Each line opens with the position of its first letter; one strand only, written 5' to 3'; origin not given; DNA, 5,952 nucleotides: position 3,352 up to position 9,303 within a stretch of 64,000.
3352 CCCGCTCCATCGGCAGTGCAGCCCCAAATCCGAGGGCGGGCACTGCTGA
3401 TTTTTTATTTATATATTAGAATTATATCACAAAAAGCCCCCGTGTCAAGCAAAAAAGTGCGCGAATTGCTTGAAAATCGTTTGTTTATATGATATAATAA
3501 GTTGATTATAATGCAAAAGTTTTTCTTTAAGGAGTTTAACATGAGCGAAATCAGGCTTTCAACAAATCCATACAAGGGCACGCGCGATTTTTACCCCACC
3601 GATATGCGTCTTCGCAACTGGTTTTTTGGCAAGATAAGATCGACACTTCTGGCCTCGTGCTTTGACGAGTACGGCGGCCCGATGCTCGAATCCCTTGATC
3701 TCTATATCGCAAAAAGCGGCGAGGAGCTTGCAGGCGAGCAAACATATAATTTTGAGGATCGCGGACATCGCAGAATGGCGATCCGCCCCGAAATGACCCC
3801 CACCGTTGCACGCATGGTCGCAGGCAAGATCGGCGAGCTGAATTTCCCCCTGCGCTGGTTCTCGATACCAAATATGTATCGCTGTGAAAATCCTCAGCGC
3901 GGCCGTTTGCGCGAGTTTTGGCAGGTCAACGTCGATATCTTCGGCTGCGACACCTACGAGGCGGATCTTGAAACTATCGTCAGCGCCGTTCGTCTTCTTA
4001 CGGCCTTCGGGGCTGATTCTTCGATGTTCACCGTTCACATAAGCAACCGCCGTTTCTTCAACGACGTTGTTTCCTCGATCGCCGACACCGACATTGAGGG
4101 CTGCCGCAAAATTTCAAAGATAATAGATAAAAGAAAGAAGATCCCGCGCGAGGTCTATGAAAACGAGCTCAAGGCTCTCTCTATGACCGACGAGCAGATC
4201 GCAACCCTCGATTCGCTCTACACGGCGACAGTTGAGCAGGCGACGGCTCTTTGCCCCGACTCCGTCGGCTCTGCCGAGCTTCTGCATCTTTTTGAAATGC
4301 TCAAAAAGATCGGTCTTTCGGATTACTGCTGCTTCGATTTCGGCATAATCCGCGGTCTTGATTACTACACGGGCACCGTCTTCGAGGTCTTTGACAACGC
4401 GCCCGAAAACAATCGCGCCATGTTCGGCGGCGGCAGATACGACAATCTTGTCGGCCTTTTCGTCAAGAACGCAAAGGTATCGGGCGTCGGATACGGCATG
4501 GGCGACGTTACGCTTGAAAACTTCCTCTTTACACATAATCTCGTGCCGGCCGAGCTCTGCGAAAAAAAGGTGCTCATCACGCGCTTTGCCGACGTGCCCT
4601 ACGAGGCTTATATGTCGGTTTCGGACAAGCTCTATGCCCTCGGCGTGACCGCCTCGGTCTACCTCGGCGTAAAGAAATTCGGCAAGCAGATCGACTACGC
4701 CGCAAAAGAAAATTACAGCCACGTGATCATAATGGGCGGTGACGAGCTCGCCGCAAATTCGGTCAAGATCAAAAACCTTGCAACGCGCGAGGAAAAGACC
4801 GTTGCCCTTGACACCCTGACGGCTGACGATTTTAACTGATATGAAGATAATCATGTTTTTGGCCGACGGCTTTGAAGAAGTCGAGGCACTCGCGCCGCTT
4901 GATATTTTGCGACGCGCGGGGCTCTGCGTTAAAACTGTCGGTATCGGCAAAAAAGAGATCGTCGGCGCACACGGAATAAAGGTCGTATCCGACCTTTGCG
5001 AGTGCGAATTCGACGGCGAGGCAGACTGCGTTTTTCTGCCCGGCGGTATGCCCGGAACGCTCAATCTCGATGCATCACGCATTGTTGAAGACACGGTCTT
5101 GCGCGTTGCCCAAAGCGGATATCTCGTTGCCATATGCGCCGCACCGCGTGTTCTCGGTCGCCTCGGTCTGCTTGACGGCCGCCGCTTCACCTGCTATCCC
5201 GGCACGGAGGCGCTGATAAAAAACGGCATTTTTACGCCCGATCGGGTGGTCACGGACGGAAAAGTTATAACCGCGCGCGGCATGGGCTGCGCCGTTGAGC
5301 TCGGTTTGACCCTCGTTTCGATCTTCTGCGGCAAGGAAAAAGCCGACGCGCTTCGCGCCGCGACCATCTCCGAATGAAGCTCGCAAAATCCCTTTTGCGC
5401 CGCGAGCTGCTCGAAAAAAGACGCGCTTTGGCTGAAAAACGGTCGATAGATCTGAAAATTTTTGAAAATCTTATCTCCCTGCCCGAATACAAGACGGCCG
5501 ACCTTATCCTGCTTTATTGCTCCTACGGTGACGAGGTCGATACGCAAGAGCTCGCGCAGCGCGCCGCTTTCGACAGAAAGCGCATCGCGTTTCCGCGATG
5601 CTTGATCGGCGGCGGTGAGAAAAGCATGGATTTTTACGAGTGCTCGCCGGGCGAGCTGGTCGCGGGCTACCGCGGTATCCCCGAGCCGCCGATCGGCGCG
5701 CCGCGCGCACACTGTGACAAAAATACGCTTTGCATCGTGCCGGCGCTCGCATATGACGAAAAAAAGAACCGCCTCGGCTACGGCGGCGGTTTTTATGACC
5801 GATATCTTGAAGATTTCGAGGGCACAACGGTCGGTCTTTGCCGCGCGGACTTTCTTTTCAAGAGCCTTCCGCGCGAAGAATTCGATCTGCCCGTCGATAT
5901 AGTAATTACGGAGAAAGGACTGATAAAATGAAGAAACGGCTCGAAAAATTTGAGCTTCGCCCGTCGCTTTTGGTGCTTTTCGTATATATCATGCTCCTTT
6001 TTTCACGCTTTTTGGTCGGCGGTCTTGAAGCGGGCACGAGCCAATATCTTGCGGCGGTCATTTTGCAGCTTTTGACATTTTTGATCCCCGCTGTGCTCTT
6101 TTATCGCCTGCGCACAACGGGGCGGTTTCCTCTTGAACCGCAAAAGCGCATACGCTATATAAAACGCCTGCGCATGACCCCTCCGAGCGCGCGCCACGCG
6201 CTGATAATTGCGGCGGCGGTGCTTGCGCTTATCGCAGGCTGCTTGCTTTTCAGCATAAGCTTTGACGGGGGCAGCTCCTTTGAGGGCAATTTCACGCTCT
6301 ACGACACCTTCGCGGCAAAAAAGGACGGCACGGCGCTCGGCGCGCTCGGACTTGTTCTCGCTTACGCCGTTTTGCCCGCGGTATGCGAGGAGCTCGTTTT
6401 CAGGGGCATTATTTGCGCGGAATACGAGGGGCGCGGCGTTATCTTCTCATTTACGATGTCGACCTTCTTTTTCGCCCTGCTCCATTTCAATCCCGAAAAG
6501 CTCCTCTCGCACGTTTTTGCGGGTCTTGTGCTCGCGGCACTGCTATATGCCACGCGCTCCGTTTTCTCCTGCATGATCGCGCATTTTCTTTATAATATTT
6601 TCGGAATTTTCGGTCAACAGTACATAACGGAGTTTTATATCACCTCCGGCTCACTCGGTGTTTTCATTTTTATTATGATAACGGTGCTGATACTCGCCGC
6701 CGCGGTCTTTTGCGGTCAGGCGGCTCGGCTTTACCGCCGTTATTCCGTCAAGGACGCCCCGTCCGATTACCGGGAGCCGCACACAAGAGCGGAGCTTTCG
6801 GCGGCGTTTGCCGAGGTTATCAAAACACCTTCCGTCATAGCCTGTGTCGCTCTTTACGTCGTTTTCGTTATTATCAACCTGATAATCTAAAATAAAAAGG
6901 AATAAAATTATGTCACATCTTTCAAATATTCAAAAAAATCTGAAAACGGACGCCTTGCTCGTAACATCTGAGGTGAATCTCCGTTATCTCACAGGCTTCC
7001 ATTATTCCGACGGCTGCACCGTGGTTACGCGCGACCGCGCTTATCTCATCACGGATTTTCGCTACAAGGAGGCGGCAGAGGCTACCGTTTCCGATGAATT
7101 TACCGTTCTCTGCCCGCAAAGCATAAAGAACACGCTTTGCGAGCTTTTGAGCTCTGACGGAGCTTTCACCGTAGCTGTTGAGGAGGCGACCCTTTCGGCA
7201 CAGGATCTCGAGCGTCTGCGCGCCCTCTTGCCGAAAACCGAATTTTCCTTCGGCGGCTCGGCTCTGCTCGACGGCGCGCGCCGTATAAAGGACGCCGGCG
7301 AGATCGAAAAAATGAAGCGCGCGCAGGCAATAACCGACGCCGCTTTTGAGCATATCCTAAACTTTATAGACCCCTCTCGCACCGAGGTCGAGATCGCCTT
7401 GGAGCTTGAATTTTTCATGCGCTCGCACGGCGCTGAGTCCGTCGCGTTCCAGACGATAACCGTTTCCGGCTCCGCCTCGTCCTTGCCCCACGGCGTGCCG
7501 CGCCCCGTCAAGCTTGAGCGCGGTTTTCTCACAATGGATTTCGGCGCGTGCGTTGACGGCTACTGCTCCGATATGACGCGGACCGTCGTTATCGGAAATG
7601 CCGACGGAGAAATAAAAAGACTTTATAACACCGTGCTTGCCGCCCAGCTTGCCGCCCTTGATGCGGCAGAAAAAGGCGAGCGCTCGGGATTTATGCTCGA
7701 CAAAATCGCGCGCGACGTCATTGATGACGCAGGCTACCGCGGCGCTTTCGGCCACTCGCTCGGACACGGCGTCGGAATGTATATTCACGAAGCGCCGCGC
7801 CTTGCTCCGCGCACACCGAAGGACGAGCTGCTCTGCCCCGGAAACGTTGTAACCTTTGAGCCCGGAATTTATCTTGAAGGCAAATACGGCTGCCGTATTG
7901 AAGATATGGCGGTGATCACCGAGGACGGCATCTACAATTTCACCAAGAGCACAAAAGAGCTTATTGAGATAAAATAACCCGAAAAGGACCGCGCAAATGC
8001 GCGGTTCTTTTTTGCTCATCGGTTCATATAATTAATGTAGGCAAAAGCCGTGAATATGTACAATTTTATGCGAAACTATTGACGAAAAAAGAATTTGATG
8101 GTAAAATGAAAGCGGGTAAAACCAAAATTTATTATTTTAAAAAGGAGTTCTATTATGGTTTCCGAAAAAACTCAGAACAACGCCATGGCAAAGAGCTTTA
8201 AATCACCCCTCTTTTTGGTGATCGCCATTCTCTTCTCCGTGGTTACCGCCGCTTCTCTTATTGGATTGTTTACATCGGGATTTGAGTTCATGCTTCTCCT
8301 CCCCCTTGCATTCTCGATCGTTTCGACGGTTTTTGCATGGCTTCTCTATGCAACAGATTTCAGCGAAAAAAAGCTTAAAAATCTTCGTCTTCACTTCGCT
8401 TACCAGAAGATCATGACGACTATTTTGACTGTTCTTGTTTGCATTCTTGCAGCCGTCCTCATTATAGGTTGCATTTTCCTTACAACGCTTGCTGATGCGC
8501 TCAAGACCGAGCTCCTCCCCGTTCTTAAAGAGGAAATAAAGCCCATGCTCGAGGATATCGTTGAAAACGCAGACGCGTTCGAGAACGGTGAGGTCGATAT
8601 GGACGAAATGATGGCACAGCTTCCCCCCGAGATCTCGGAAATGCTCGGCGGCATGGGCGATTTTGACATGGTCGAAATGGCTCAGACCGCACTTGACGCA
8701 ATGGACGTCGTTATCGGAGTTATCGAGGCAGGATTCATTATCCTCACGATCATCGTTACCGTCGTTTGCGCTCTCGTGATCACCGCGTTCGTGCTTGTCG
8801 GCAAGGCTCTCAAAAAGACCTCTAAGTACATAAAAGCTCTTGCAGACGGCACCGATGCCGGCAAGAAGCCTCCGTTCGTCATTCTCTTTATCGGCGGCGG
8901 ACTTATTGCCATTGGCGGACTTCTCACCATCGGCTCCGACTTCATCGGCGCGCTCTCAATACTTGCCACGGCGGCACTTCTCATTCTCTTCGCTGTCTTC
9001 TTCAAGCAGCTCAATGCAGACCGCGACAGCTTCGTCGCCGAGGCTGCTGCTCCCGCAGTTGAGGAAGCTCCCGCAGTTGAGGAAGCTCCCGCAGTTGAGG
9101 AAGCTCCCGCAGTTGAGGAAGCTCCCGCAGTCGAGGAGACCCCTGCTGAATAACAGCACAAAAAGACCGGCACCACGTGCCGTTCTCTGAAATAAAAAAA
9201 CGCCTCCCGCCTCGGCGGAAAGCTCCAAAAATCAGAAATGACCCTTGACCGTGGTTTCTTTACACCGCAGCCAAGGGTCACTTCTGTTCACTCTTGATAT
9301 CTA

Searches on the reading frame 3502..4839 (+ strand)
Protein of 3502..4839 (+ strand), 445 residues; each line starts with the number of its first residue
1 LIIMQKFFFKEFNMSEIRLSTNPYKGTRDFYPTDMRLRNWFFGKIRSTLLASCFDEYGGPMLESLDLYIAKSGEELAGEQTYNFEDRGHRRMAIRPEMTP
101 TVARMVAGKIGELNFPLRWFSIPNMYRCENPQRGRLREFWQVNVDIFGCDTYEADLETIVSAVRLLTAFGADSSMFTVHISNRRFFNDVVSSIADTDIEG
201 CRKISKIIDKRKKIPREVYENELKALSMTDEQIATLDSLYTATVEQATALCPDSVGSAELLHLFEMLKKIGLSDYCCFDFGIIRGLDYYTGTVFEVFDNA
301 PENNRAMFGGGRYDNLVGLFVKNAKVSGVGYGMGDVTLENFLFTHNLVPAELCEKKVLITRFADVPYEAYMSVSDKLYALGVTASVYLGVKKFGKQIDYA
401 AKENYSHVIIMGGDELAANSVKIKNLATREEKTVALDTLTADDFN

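Call 28: search_protein_families(library=pfam, proteins=[window:3502-4839:+], max_evalue=0.001)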
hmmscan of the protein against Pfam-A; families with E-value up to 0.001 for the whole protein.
window:3502-4839:+ (445 aa): 4 families
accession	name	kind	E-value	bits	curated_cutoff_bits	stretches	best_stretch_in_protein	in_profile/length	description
PF13393.11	tRNA-synt_His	-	1.5e-38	133.2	25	1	26-330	1-300/308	Histidyl-tRNA synthetase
PF00587.30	tRNA-synt_2b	-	3.1e-09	37.6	29.3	1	82-299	1-123/179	tRNA synthetase class II core domain (G, H, P, S and T)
PF03129.25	HGTP_anticodon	-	1.6e-08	35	21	1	368-439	16-87/94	Anticodon binding domain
PF01409.25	tRNA-synt_2d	-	0.00028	20.9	19.8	1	80-161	66-147/246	tRNA synthetases class II core domain (F)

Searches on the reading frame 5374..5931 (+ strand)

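Call 28: search_protein_families(library=pfam, proteins=[window:5374-5931:+], max_evalue=0.001)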
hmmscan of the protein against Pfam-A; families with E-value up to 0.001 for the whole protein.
window:5374-5931:+ (185 aa): 1 family
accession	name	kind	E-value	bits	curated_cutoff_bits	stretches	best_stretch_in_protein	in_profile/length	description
PF01812.26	5-FTHF_cyc-lig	-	1.2e-36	126.8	27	1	5-180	1-186/186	5-formyltetrahydrofolate cyclo-ligase family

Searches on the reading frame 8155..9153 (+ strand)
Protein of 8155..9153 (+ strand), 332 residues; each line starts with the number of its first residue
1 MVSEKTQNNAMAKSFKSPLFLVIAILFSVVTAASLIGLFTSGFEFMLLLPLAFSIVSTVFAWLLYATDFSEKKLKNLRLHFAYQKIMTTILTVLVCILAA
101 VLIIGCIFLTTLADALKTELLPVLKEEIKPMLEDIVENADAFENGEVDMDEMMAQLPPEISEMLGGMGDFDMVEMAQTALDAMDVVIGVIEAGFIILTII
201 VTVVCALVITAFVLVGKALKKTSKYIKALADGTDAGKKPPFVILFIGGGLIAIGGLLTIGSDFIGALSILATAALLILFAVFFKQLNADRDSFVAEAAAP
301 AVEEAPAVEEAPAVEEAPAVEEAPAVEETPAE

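Call 8: search_protein_families(library=pfam, proteins=[window:8155-9153:+], max_evalue=0.01)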
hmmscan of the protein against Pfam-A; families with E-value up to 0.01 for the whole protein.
window:8155-9153:+ (332 aa): 1 family
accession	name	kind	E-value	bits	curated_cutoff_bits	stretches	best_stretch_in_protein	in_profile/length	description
PF12420.13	DUF3671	-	0.0055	16.6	34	1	82-227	150-217/223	Fam-L, Fam-M like protein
